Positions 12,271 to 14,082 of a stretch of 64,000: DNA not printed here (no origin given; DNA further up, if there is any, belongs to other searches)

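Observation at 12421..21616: Three cobalamin-dependent radical SAM enzymes interleaved with three GT2 synthases and a GT-C transferase: a compact tailoring locus whose product is not obvious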

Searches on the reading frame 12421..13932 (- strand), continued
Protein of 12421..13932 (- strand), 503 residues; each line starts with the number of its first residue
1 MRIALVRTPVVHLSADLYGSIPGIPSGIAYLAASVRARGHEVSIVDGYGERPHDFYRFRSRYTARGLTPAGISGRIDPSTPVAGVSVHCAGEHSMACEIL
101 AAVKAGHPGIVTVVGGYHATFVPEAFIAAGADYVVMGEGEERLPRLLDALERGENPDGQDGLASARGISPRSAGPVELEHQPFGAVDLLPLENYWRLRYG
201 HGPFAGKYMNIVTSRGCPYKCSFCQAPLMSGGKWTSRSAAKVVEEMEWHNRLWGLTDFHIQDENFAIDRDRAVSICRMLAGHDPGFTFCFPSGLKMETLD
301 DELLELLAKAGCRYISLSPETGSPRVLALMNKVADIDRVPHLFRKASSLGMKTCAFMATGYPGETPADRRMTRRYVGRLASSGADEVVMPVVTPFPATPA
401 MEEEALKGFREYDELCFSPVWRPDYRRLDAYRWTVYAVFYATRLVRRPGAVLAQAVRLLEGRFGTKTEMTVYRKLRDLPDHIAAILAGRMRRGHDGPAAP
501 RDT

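Call 12: find_related_loci(query=A1, collection=genome_contigs, flank=10000)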
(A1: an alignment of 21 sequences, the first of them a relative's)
Query A1 (503 aa) in genome_contigs; peptide patterns used: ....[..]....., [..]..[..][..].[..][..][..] (x = any residue, [..] = any of these).
600 stretches matched a pattern (row limit reached: there are more); 569 encode a relative of the query (tblastn E <= 1e-3); the best 80 are kept; 80 distinct loci.
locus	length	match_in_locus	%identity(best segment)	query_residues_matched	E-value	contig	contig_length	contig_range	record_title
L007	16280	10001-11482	27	1-475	5e-65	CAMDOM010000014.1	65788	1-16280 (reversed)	MAG: Chryseobacterium gleum isolate TrE-03may19-215 genome assembly, contig: TrE-03may19-C216, whole genome shotgun sequ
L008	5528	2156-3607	29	25-497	2e-60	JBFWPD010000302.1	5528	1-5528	MAG: Vicinamibacterales bacterium isolate CA_2019_TPBF_151 NODE_56367_length_5528_cov_2.958711_TPBF, whole genome shotgu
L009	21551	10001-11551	31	2-478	3e-60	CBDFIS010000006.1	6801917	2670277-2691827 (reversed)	MAG: Bryobacterales bacterium isolate bc932d13-f3e1-476a-a82d-8314761e2f96 genome assembly, contig: contig_6, whole geno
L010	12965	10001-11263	30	1-414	2e-58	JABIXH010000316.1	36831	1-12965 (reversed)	MAG: Nitrospina sp. isolate SI073_bin113 k141_2945480, whole genome shotgun sequence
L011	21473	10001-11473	28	2-472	6e-57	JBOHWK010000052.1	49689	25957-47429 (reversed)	MAG: Candidatus Binataceae bacterium isolate TC-S_metabat2.bin.46 k127_1687464, whole genome shotgun sequence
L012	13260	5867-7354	28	5-480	4e-56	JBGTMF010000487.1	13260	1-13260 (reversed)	MAG: Thermodesulfobacteriota bacterium isolate JTS-RE355 k141_6652696, whole genome shotgun sequence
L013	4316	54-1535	27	2-476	7e-55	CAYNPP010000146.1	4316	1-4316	MAG TPA_asm: uncultured bacterium isolate SRP092796_co6_471 genome assembly, contig: NODE_48911_length_4316_cov_5.539075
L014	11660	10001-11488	28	1-478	3e-52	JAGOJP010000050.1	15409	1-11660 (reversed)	MAG: Candidatus Omnitrophota bacterium isolate Go_SlDig_bin_317 Go_SlDig_11153_length_15409_cov_5.012171, whole genome s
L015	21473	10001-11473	27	1-478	7e-52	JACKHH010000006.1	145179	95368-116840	MAG: Phycisphaerales bacterium isolate HK-STAS-PLAN-13 HK-STAS-PLAN-13_6, whole genome shotgun sequence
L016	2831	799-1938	31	18-403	3e-49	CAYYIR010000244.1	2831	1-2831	MAG TPA_asm: uncultured Nitrospina sp. isolate SRP077602_co9_56 genome assembly, contig: NODE_68923_length_2831_cov_9.41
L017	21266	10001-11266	28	1-413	3e-48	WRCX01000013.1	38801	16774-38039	MAG: Candidatus Bathycorpusculum hydrogenotrophicum isolate Lab288P3_bin169 Ga0123353_10000780, whole genome shotgun seq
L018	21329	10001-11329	26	25-491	3e-45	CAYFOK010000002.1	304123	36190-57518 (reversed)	MAG TPA_asm: uncultured Candidatus Scalindua sp. isolate ERP019367_co2_59 genome assembly, contig: NODE_29_length_304123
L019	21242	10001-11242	26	1-409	6e-45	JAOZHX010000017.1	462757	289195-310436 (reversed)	MAG: Candidatus Bathyarchaeota archaeon isolate SRBZ_4 k147_397489, whole genome shotgun sequence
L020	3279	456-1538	30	25-409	7e-45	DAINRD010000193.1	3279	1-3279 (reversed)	MAG TPA_asm: Archaeoglobus sp. isolate CTOTU24189 NODE_732_length_3279_cov_6.569479, whole genome shotgun sequence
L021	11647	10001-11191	25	27-403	7e-44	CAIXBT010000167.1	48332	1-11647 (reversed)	MAG: uncultured Bacteroidetes bacterium isolate Umea_bin-04588 genome assembly, contig: bin-04588:167/430, whole genome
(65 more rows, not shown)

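Call 14: find_encoding_contigs(protein=P0018, flank=10000, max_places=2)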
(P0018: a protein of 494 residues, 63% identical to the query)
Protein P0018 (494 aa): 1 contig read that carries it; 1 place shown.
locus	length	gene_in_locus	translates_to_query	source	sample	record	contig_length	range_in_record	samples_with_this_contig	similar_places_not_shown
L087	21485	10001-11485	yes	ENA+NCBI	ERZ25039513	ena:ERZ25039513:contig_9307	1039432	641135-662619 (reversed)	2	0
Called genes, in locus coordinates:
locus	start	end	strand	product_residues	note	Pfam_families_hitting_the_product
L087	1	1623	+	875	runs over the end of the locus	PF02861:Clp_N, PF23569:NBD_SMAX1, PF00004:AAA, PF17871:AAA_lid_9, PF07724:AAA_2, PF07728:AAA_5, PF00004:AAA, PF10431:ClpB_D2-small, +5 more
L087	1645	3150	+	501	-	PF02310:B12-binding, PF04055:Radical_SAM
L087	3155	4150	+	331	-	PF00535:Glycos_transf_2, PF10111:Glyco_tranf_2_2 (faint), PF13641:Glyco_tranf_2_3, PF13632:Glyco_trans_2_3 (weak)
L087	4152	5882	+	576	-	PF13231:PMT_2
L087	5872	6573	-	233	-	PF01209:Ubie_methyltran, PF13489:Methyltransf_23, PF08241:Methyltransf_11, PF08242:Methyltransf_12, PF13649:Methyltransf_25, PF13847:Methyltransf_31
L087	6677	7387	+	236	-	PF00535:Glycos_transf_2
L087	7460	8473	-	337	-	PF00535:Glycos_transf_2, PF10111:Glyco_tranf_2_2 (weak), PF13641:Glyco_tranf_2_3, PF13506:Glyco_transf_21, PF13632:Glyco_trans_2_3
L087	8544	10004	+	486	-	PF02310:B12-binding, PF04055:Radical_SAM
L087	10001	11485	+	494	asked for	PF02310:B12-binding, PF04055:Radical_SAM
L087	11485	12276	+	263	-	-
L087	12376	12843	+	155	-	PF06445:GyrI-like, PF14526:Cass2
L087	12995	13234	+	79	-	PF14697:Fer4_21 (faint), PF12797:Fer4_2 (faint), PF00037:Fer4 (weak), PF12837:Fer4_6 (faint), PF13237:Fer4_10 (weak), PF13459:Fer4_15 (faint), PF12838:Fer4_7, PF13187:Fer4_9, +1 more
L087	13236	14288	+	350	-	PF01855:POR_N, PF17147:PFOR_II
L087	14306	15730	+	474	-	PF02775:TPP_enzyme_C, PF01558:POR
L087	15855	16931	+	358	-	-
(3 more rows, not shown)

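Call 15: find_encoding_contigs(protein=P0060, flank=10000, max_places=2)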
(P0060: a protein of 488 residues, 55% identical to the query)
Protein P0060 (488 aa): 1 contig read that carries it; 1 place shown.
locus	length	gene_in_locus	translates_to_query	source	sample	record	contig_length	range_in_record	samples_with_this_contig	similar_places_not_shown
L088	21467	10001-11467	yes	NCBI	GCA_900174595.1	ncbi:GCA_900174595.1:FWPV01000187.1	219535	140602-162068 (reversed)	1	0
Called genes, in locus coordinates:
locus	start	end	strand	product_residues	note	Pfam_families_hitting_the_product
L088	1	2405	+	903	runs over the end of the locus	PF13620:CarboxypepD_reg, PF13715:CarbopepD_reg_2, PF07715:Plug, PF00593:TonB_dep_Rec_b-barrel, PF25183:OMP_b-brl_4 (faint)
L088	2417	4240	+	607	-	-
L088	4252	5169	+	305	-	PF03349:Toluene_X (faint)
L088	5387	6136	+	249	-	PF13641:Glyco_tranf_2_3 (weak), PF00535:Glycos_transf_2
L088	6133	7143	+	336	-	PF00535:Glycos_transf_2, PF10111:Glyco_tranf_2_2, PF13641:Glyco_tranf_2_3, PF13632:Glyco_trans_2_3 (weak)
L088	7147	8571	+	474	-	PF02310:B12-binding, PF04055:Radical_SAM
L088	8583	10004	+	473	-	PF02310:B12-binding, PF04055:Radical_SAM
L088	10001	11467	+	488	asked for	PF02310:B12-binding, PF04055:Radical_SAM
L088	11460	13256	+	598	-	-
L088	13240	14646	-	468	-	PF02310:B12-binding, PF04055:Radical_SAM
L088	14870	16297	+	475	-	PF02310:B12-binding, PF04055:Radical_SAM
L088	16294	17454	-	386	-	PF00330:Aconitase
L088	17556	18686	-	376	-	PF01612:DNA_pol_A_exo1, PF00570:HRDC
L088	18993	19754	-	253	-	PF01904:DUF72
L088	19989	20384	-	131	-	PF04977:DivIC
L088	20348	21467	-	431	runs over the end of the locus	PF03952:Enolase_N, PF00113:Enolase_C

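Call 16: find_encoding_contigs(protein=P0075, flank=10000, max_places=2)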
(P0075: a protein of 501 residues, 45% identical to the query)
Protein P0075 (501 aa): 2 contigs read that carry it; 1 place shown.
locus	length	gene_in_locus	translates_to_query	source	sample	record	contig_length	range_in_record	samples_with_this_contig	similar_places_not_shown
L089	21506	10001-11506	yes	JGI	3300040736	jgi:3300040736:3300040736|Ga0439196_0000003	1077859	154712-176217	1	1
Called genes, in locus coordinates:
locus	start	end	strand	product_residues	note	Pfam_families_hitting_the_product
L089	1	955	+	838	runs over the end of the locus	PF16927:HisKA_7TM, PF00989:PAS (weak), PF00512:HisKA, PF02518:HATPase_c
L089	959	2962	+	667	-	PF13185:GAF_2 (weak), PF00512:HisKA, PF02518:HATPase_c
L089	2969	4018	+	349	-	PF00072:Response_reg, PF13487:HD_5, PF01966:HD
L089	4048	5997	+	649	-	PF00072:Response_reg, PF00989:PAS, PF08448:PAS_4 (faint), PF02518:HATPase_c, PF00072:Response_reg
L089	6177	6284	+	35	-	-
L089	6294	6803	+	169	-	-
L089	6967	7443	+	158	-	-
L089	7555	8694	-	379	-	PF00756:Esterase, PF13424:TPR_12 (weak), PF00515:TPR_1 (faint), PF07719:TPR_2 (faint)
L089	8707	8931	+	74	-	-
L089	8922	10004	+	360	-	PF04055:Radical_SAM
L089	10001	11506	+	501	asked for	PF02310:B12-binding, PF04055:Radical_SAM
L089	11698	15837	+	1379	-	PF01326:PPDK_N, PF00391:PEP-utilizers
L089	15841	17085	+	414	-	PF00044:Gp_dh_N, PF02800:Gp_dh_C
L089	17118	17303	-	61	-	-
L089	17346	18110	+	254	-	PF00551:Formyl_trans_N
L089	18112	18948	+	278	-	PF01522:Polysacc_deac_1, PF11959:DUF3473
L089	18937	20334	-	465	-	PF07690:MFS_1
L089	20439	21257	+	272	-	PF02374:ArsA_ATPase (weak), PF09140:MipZ, PF10609:ParA, PF13614:AAA_31, PF01656:CbiA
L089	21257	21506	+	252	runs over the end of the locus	PF08450:SGL (faint), PF01436:NHL (faint), PF24684:Vgb_lyase (faint)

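Call 17: find_encoding_contigs(protein=P0088, flank=10000, max_places=2)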
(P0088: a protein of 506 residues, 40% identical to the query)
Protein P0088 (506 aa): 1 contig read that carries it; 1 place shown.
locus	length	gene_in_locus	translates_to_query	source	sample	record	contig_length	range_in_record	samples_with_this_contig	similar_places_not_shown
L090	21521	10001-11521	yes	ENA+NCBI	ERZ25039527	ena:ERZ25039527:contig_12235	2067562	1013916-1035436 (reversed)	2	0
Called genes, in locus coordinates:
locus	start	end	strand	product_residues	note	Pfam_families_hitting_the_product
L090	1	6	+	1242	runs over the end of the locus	PF08126:Propeptide_C25 (weak), PF01364:Peptidase_C25, PF13517:FG-GAP_3 (faint)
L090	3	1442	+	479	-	PF18962:Por_Secre_tail (faint), PF13860:FlgD_ig (faint)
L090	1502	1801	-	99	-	PF17762:HTH_ParB (weak)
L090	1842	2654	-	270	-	PF18962:Por_Secre_tail (weak)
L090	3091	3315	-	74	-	-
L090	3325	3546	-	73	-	-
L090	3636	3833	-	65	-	-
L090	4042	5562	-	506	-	-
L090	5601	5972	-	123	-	PF17762:HTH_ParB (weak)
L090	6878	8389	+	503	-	PF13472:Lipase_GDSL_2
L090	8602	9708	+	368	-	PF04055:Radical_SAM, PF13186:SPASM (weak)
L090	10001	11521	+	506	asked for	PF02310:B12-binding, PF04055:Radical_SAM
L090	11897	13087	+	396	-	PF00753:Lactamase_B, PF19583:ODP, PF12706:Lactamase_B_2, PF00258:Flavodoxin_1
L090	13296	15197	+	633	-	PF17900:Peptidase_M1_N, PF01433:Peptidase_M1, PF18962:Por_Secre_tail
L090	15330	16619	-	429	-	PF13692:Glyco_trans_1_4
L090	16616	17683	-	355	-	PF13439:Glyco_transf_4, PF13579:Glyco_trans_4_4 (faint), PF20706:GT4-conflict, PF00534:Glycos_transf_1, PF13692:Glyco_trans_1_4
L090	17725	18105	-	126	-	-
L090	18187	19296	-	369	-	PF13439:Glyco_transf_4, PF00534:Glycos_transf_1, PF13692:Glyco_trans_1_4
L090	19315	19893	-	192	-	PF13240:Zn_Ribbon_1 (weak)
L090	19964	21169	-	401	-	PF00155:Aminotran_1_2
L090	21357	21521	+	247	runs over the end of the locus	PF00881:Nitroreductase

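Call 18: find_encoding_contigs(protein=P0117, flank=10000, max_places=2)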
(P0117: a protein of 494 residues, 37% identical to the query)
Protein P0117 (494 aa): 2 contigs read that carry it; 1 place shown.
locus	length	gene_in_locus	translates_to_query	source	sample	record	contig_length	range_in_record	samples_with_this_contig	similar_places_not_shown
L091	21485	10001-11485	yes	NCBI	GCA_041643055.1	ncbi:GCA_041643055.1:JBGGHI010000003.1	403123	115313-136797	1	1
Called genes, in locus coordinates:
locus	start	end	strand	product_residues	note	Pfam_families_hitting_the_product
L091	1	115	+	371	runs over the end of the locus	PF00155:Aminotran_1_2 (weak), PF01041:DegT_DnrJ_EryC1, PF01212:Beta_elim_lyase (weak)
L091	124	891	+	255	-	PF01209:Ubie_methyltran (weak), PF13489:Methyltransf_23, PF13847:Methyltransf_31, PF08241:Methyltransf_11, PF08242:Methyltransf_12, PF13649:Methyltransf_25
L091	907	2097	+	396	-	PF00534:Glycos_transf_1, PF13692:Glyco_trans_1_4, PF13524:Glyco_trans_1_2 (weak)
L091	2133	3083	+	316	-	PF00535:Glycos_transf_2, PF13641:Glyco_tranf_2_3 (weak)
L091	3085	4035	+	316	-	PF00535:Glycos_transf_2, PF10111:Glyco_tranf_2_2, PF13641:Glyco_tranf_2_3, PF13632:Glyco_trans_2_3 (weak)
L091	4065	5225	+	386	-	PF13439:Glyco_transf_4, PF13579:Glyco_trans_4_4, PF20706:GT4-conflict, PF00534:Glycos_transf_1, PF13692:Glyco_trans_1_4, PF13524:Glyco_trans_1_2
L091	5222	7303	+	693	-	-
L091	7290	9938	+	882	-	-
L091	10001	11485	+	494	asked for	PF04055:Radical_SAM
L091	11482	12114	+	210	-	PF13489:Methyltransf_23, PF08241:Methyltransf_11, PF08242:Methyltransf_12, PF13649:Methyltransf_25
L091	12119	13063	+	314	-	PF00535:Glycos_transf_2, PF13641:Glyco_tranf_2_3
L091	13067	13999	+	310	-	PF13489:Methyltransf_23, PF13649:Methyltransf_25, PF08241:Methyltransf_11, PF08242:Methyltransf_12, PF13847:Methyltransf_31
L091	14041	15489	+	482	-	PF01266:DAO (faint), PF01593:Amino_oxidase, PF13450:NAD_binding_8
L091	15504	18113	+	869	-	-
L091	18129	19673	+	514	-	-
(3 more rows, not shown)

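Call 32: search_solved_structures(query=window:12421-13932:-, max_evalue=0.001)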
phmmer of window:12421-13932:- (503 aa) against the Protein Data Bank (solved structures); distinct sequences matched with E-value up to 0.001: 6.
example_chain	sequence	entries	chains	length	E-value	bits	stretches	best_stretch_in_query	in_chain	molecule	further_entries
6fd2_B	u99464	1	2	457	2.3e-18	69.2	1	197-411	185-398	Putative apramycin biosynthetic oxidoreductase 4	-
6wte_A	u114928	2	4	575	1.1e-12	50.5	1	208-370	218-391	B12-binding domain-containing protein | Tryptophan-C2-methyltransferase containing B12-binding domain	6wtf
9ccb_A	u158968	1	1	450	3.6e-10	42.2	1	201-419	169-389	Radical SAM core domain-containing protein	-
7kdx_A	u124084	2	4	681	2.2e-05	26.4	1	98-276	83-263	Methyltransferase TokK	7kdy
7mjv_A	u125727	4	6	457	3.1e-05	25.9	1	213-374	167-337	tRNA-2-methylthio-N(6)-dimethylallyladenosine synthase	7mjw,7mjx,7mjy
7mjz_A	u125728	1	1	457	3.3e-05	25.8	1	213-374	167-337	tRNA-2-methylthio-N(6)-dimethylallyladenosine synthase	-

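Call 62: search_protein_families(library=pfam, proteins=[L088:2417-4240:+], max_evalue=0.0001)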
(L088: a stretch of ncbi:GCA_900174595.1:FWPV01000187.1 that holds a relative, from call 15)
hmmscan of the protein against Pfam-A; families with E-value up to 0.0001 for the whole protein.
L088:2417-4240:+ (607 aa): 0 families

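Call 83: find_encoding_contigs(protein=P0110, flank=8000, max_places=1)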
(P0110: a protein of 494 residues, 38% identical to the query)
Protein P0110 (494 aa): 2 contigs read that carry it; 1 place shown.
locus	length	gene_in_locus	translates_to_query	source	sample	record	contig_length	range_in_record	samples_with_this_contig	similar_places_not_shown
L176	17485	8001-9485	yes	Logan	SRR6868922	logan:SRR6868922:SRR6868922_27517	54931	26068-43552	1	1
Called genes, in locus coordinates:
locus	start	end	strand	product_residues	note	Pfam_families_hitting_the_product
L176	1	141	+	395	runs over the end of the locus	PF13439:Glyco_transf_4, PF00534:Glycos_transf_1, PF13692:Glyco_trans_1_4, PF13524:Glyco_trans_1_2 (weak)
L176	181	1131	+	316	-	PF00535:Glycos_transf_2, PF13641:Glyco_tranf_2_3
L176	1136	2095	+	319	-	PF00535:Glycos_transf_2, PF10111:Glyco_tranf_2_2, PF13641:Glyco_tranf_2_3, PF13632:Glyco_trans_2_3 (weak)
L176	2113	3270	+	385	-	PF13439:Glyco_transf_4, PF13579:Glyco_trans_4_4, PF20706:GT4-conflict, PF00534:Glycos_transf_1, PF13692:Glyco_trans_1_4, PF13524:Glyco_trans_1_2 (weak)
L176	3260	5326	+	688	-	-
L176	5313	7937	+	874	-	PF13231:PMT_2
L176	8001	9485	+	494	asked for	PF02310:B12-binding (weak), PF04055:Radical_SAM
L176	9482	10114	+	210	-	PF13489:Methyltransf_23, PF13847:Methyltransf_31 (faint), PF08241:Methyltransf_11, PF08242:Methyltransf_12 (weak), PF13649:Methyltransf_25 (weak)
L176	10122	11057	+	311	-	PF00535:Glycos_transf_2, PF13641:Glyco_tranf_2_3 (weak)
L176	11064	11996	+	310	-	PF13489:Methyltransf_23, PF13649:Methyltransf_25, PF13847:Methyltransf_31, PF08241:Methyltransf_11, PF08242:Methyltransf_12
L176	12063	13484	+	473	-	PF00890:FAD_binding_2 (weak), PF01266:DAO (weak), PF01593:Amino_oxidase, PF13450:NAD_binding_8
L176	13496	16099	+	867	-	-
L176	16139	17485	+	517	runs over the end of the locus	-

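Call 95: list_cluster_members(proteins=[P0001, P0241, P0060, P0018])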
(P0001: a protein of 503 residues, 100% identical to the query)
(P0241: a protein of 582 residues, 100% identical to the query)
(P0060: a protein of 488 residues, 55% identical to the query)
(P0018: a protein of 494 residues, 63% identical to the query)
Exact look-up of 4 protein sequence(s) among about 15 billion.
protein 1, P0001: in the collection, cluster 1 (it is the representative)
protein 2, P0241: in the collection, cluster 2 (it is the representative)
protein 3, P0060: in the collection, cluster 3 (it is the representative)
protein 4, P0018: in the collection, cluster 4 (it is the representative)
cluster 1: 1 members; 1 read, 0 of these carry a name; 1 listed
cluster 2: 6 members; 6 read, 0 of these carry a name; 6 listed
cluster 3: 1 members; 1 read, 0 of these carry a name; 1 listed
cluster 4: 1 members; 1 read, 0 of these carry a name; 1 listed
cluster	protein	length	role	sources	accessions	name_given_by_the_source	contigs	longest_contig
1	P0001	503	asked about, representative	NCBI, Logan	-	-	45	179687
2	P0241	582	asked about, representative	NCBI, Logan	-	-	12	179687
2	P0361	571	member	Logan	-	-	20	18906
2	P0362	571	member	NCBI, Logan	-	-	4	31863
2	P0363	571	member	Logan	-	-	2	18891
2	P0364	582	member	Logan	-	-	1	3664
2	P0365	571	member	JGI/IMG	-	-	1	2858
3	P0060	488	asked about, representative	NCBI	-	-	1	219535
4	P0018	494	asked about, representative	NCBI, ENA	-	-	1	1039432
